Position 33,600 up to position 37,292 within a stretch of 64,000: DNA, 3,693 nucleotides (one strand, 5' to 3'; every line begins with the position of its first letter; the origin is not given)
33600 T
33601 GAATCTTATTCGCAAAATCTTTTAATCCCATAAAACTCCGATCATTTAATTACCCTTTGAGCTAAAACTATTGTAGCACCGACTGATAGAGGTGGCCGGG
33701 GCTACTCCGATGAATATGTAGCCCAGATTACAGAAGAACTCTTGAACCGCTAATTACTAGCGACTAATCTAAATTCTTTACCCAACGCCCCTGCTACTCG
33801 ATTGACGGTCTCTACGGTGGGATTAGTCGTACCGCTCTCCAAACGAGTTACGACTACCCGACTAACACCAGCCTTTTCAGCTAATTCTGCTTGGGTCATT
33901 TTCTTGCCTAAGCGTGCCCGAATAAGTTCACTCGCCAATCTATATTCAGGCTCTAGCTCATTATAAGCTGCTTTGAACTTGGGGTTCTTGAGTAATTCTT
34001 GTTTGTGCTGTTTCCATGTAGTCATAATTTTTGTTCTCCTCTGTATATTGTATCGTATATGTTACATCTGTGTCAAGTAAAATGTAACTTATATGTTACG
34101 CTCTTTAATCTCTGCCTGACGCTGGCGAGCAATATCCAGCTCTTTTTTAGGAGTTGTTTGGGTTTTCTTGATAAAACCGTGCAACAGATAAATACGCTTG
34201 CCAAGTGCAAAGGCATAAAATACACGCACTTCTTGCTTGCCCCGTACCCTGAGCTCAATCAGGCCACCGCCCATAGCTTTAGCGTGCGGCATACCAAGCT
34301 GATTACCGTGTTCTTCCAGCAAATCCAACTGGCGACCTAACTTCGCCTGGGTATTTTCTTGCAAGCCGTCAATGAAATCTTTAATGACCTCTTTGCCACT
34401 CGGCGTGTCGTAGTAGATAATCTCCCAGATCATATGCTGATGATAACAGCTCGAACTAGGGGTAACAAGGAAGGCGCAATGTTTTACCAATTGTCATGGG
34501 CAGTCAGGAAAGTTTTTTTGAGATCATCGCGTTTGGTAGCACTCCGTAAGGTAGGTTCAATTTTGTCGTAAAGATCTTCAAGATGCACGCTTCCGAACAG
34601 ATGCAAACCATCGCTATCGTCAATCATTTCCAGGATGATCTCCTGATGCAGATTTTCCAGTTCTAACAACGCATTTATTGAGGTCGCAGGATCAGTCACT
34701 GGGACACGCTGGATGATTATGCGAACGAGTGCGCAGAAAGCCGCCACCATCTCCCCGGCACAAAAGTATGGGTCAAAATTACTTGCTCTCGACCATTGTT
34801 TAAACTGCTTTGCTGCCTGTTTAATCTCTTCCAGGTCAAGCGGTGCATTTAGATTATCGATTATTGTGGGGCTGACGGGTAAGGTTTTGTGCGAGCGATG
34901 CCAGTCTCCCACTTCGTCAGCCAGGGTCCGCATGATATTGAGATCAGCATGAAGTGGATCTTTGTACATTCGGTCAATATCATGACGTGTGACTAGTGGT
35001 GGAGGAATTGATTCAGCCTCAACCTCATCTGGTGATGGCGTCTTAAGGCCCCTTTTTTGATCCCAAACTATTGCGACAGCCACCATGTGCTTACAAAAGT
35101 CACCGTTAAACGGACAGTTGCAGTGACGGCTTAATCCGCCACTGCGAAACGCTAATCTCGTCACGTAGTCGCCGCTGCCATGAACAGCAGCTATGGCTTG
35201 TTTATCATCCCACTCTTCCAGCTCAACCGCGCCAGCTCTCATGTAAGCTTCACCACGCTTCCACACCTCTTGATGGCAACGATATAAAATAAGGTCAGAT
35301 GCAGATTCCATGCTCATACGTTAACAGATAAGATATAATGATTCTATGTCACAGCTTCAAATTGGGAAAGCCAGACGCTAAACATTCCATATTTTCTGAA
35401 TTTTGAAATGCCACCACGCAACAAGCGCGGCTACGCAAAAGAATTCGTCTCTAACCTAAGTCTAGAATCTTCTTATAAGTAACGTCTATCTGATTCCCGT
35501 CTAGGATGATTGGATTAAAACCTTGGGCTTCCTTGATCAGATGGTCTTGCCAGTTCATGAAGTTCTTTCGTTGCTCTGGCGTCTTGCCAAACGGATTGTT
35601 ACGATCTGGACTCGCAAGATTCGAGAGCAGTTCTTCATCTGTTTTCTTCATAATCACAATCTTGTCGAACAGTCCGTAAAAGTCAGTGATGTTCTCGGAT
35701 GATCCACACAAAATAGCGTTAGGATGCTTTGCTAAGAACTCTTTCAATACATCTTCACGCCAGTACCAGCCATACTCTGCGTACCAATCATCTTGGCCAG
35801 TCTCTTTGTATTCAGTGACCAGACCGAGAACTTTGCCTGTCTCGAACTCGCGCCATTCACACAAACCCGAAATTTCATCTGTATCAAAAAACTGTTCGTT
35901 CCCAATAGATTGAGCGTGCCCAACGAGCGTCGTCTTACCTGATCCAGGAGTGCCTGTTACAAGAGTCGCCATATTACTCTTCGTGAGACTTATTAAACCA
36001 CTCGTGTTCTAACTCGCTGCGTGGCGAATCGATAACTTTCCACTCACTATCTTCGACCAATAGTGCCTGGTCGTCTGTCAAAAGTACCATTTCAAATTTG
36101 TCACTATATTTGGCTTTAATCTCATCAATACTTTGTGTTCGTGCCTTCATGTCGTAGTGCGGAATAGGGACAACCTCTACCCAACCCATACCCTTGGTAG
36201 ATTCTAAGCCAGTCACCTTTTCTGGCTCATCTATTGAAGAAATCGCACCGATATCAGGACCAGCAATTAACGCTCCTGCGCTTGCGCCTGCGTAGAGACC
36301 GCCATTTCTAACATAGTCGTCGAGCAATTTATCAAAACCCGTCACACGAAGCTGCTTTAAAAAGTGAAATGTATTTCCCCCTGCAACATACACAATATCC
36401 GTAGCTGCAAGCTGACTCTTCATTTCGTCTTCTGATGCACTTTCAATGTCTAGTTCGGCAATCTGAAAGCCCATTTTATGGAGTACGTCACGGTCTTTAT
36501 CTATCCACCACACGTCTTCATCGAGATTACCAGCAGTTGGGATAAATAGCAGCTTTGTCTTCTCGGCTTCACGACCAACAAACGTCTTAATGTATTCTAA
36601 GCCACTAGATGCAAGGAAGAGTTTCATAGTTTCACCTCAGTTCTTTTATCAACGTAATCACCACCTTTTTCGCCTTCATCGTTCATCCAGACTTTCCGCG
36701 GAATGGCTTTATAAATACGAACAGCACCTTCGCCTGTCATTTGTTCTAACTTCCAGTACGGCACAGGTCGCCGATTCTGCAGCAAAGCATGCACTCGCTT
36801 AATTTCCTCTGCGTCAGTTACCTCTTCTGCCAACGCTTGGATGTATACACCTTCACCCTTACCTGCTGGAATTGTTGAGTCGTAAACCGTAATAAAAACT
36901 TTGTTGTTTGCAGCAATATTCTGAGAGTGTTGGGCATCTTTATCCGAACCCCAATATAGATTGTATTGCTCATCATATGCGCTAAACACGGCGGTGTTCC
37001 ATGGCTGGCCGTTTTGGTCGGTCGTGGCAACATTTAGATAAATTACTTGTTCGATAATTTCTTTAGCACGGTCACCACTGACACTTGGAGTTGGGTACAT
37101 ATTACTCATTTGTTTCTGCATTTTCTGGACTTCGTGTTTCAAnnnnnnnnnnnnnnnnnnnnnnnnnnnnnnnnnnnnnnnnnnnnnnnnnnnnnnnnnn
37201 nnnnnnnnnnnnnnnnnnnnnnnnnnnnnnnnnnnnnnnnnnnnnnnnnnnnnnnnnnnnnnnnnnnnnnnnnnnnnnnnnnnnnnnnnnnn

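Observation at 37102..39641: OLD-family ATPase/TOPRIM nuclease without a helicase partner, adjacent to a Zn-ribbon DUF4145 (HEPN-like) protein: candidate two-gene defence module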

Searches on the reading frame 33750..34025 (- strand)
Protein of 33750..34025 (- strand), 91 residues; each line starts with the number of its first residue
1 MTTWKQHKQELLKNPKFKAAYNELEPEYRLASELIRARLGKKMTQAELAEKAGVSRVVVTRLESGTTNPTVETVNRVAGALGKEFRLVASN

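Call 6: search_protein_families(library=ncbifam, proteins=[window:33750-34025:-], max_evalue=0.01)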
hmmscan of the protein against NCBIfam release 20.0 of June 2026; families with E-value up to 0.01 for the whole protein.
window:33750-34025:- (91 aa): 17 families
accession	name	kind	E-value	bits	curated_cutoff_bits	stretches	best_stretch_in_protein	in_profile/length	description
TIGR03070.1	couple_hipB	subfamily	5.2e-12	45.5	71.65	1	30-84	3-57/58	type II toxin-antitoxin system Y4mF family antitoxin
NF041951.1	phage_RstR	subfamily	7.6e-10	39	80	1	30-81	3-54/108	RstR family transcriptional repressor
NF006015.0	PRK08154.1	subfamily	2.5e-07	30.2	204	1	28-86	29-87/314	anaerobic benzoate catabolism transcriptional regulator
NF010465.0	PRK13890.1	equivalog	9.2e-07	29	96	1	34-82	10-58/121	conjugal transfer protein TrbA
NF047948.1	male_kill_WMK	equivalog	1.2e-06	28.2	300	1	27-82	3-58/300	WO male-killing family protein Wmk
TIGR00270.2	TIGR00270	equivalog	2.1e-06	27.6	110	1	12-81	60-127/159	multiprotein bridging factor aMBF1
TIGR02684.1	dnstrm_HI1420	hypoth_equivalog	4.5e-05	23.6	53.7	1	41-86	42-87/89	addiction module antidote protein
TIGR02885.1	spore_sigF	equivalog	0.00024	21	321.45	1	6-64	166-221/231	RNA polymerase sporulation sigma factor SigF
TIGR02980.1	SigBFG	subfamily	0.00024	20.9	234.35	1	7-66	162-218/227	SigB/SigF/SigG family RNA polymerase sigma factor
NF007257.0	PRK09706.1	subfamily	0.0004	20.2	101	1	34-81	10-57/135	transcriptional repressor DicA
TIGR03830.1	CxxCG_CxxCG_HTH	subfamily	0.001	18.8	61.8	1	29-74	65-110/127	type II TA system antitoxin MqsA family protein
NF003162.0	PRK04140.1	equivalog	0.0012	18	263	1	34-83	131-180/317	transcriptional regulator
NF007271.0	PRK09726.1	equivalog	0.0013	18.7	79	1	29-86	12-69/88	type II toxin-antitoxin system antitoxin HipB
NF004052.0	PRK05572.1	subfamily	0.0016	18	311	1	6-64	185-240/252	SigF/SigG family RNA polymerase sporulation sigma factor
TIGR02937.1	sigma70-ECF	superfamily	0.0021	17.7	42.9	1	16-63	110-154/165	sigma-70 family RNA polymerase sigma factor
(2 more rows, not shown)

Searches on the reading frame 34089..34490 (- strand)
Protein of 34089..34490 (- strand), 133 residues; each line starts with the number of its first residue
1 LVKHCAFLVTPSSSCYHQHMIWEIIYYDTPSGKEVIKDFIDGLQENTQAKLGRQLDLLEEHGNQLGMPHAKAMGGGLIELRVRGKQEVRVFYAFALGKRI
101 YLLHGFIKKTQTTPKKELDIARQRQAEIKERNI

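Call 6: search_protein_families(library=ncbifam, proteins=[window:34089-34490:-], max_evalue=0.01)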
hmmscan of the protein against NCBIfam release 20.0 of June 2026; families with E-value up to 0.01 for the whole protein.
window:34089-34490:- (133 aa): 1 family
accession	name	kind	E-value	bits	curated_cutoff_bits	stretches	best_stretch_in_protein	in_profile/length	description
TIGR02683.1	upstrm_HI1419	hypoth_equivalog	0.00035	20.9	62.85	1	34-113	7-83/95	type II toxin-antitoxin system RelE/ParE family toxin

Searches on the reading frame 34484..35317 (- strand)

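Call 3: search_protein_families(library=pfam, proteins=[window:34484-35317:-], max_evalue=0.01)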
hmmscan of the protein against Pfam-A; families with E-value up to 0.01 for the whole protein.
window:34484-35317:- (277 aa): 1 family
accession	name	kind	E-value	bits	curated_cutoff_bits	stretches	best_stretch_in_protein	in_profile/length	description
PF04434.22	SWIM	-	1.3e-05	25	19.6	1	62-84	11-36/38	SWIM zinc finger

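Call 4: search_protein_families(library=padloc, proteins=[window:34484-35317:-], max_evalue=0.01)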
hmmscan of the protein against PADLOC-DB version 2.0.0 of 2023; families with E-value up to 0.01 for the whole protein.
window:34484-35317:- (277 aa): 2 families
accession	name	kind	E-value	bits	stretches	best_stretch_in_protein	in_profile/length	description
PDLC05053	PDC-S62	-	3.6e-13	47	1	8-92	12-97/566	-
PDLC02850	DpdE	-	2e-06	23.9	1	17-90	18-91/1282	DpdE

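Call 6: search_protein_families(library=ncbifam, proteins=[window:34484-35317:-], max_evalue=0.01)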
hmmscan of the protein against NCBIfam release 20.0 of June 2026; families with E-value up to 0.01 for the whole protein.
window:34484-35317:- (277 aa): 0 families

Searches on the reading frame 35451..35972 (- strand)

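Call 3: search_protein_families(library=pfam, proteins=[window:35451-35972:-], max_evalue=0.01)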
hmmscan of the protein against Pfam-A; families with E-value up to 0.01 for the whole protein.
window:35451-35972:- (173 aa): 2 families
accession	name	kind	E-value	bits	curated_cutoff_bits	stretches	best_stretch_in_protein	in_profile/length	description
PF13238.12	AAA_18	-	0.0013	19.7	29.4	1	4-24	2-22/128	AAA domain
PF13555.12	AAA_29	-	0.0072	16.5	27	0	2-17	24-39/61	P-loop containing region of AAA domain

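Call 4: search_protein_families(library=padloc, proteins=[window:35451-35972:-], max_evalue=0.01)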
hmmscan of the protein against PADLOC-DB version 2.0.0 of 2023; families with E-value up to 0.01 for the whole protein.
window:35451-35972:- (173 aa): 0 families

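Call 6: search_protein_families(library=ncbifam, proteins=[window:35451-35972:-], max_evalue=0.01)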
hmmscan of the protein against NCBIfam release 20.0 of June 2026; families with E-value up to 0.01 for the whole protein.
window:35451-35972:- (173 aa): 1 family
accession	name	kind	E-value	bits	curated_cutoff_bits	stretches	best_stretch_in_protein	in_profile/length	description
NF010248.0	PRK13695.1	equivalog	0.008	15.9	156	0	3-66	6-66/180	NTPase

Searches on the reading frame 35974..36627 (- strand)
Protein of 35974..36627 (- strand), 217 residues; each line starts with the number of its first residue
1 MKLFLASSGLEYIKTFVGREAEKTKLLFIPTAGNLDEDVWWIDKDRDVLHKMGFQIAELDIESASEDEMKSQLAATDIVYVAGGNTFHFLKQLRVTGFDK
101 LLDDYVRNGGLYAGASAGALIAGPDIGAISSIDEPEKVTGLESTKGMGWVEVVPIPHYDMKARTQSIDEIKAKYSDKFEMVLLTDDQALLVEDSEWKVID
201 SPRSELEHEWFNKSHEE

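Call 3: search_protein_families(library=pfam, proteins=[window:35974-36627:-], max_evalue=0.01)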
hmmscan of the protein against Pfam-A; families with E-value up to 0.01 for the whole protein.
window:35974-36627:- (217 aa): 2 families
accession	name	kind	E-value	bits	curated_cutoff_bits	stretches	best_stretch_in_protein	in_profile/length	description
PF03575.23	Peptidase_S51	-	2.1e-43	148.8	23.9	1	10-198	19-205/206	Peptidase family S51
PF09825.15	BPL_N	-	0.00073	19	24.2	1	75-122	49-95/283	Biotin-protein ligase, N terminal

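Call 4: search_protein_families(library=padloc, proteins=[window:35974-36627:-], max_evalue=0.01)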
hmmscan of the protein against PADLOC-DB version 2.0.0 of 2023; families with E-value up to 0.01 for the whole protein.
window:35974-36627:- (217 aa): 0 families

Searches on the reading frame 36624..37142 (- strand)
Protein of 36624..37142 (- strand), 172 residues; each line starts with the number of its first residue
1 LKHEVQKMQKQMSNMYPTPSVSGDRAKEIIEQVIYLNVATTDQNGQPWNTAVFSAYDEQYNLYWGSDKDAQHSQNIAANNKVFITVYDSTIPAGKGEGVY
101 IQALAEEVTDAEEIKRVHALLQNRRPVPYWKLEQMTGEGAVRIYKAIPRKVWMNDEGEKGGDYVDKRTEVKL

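Call 3: search_protein_families(library=pfam, proteins=[window:36624-37142:-], max_evalue=0.01)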
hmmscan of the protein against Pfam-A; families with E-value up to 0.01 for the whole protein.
window:36624-37142:- (172 aa): 2 families
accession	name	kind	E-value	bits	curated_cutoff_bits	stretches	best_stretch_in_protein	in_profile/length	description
PF01243.27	PNPOx_N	-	2.8e-10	41.1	28.1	1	24-152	3-117/120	Pyridoxamine 5'-phosphate oxidase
PF12900.13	Pyridox_ox_2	-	0.0082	16.6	27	1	25-131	4-113/140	Pyridoxamine 5'-phosphate oxidase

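Call 4: search_protein_families(library=padloc, proteins=[window:36624-37142:-], max_evalue=0.01)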
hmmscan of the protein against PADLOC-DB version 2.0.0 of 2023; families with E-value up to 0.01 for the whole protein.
window:36624-37142:- (172 aa): 0 families

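Call 6: search_protein_families(library=ncbifam, proteins=[window:36624-37142:-], max_evalue=0.01)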
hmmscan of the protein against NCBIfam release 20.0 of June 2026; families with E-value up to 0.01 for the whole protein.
window:36624-37142:- (172 aa): 3 families
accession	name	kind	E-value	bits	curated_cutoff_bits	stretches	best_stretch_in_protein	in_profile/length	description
TIGR03666.1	Rv2061_F420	subfamily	2e-05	24.2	84.9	1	33-130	12-104/132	PPOX class F420-dependent oxidoreductase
TIGR03618.1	Rv1155_F420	subfamily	0.0013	19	79.05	1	37-120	12-94/127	TIGR03618 family F420-dependent PPOX class oxidoreductase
TIGR04023.1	PPOX_MSMEG_5819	subfamily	0.0043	17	85.6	1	38-116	17-99/115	PPOX class F420-dependent oxidoreductase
